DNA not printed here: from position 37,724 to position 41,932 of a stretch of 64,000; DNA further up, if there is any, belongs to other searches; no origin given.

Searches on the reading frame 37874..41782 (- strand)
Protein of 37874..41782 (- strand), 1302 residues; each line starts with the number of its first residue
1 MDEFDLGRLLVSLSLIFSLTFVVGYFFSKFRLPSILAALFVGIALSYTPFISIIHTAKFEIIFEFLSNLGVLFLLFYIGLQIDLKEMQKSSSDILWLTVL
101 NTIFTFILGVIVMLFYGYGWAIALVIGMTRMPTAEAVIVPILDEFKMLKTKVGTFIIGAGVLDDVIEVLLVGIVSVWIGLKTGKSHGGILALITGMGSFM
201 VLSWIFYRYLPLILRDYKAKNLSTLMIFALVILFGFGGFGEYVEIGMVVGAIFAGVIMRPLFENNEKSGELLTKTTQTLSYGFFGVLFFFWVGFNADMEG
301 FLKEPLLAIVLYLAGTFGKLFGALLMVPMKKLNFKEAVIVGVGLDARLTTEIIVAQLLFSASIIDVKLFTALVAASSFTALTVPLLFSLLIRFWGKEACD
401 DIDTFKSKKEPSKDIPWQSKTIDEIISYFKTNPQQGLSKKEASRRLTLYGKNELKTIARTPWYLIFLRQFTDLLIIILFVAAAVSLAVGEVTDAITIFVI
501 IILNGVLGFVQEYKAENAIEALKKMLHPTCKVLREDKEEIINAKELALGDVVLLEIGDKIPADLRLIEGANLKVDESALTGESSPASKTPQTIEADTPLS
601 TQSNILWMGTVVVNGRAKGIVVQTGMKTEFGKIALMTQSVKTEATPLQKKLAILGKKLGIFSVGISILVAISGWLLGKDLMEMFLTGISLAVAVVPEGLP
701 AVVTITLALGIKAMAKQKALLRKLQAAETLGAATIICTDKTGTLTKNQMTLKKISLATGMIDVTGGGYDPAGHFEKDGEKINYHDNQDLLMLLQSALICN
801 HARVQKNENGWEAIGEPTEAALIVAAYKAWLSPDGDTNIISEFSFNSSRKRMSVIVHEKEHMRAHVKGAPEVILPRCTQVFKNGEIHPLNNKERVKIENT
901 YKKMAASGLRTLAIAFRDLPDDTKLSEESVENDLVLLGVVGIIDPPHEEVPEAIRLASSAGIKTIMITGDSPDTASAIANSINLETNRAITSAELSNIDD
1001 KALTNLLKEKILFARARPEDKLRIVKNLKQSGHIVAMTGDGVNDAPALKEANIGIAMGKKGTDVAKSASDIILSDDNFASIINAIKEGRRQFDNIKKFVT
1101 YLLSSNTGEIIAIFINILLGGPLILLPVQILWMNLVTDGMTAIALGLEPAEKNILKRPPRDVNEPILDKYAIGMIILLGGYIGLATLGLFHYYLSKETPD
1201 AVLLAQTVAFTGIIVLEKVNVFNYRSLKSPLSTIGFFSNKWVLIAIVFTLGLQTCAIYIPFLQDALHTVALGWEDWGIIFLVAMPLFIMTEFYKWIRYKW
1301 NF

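Call 7: search_protein_families(library=pfam, proteins=[window:37874-41782:-])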
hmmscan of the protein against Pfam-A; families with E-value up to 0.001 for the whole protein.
window:37874-41782:- (1302 aa): 7 families
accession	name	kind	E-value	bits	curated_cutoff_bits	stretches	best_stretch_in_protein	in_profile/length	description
PF00689.26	Cation_ATPase_C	-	4.1e-52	176.9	27.3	1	1122-1296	1-175/175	Cation transporting ATPase, C-terminus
PF00122.25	E1-E2_ATPase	-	7.5e-52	175.9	28.1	1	525-717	2-181/181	E1-E2 ATPase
PF00999.27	Na_H_Exchanger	-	2.8e-43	148.6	26.2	1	19-387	3-374/375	Sodium/hydrogen exchanger, transmembrane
PF00690.31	Cation_ATPase_N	-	2.1e-22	79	20.4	1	417-485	1-69/69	Cation transporter/ATPase, N-terminus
PF13246.12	Cation_ATPase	-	2.9e-21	75.7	21.7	1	798-880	2-91/91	Cation transport ATPase (P-type)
PF00702.32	Hydrolase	-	3.8e-18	67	26.4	1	921-1052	72-191/191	haloacid dehalogenase-like hydrolase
PF08282.18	Hydrolase_3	-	2.6e-05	24.5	20.9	1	1024-1085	195-255/255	haloacid dehalogenase-like hydrolase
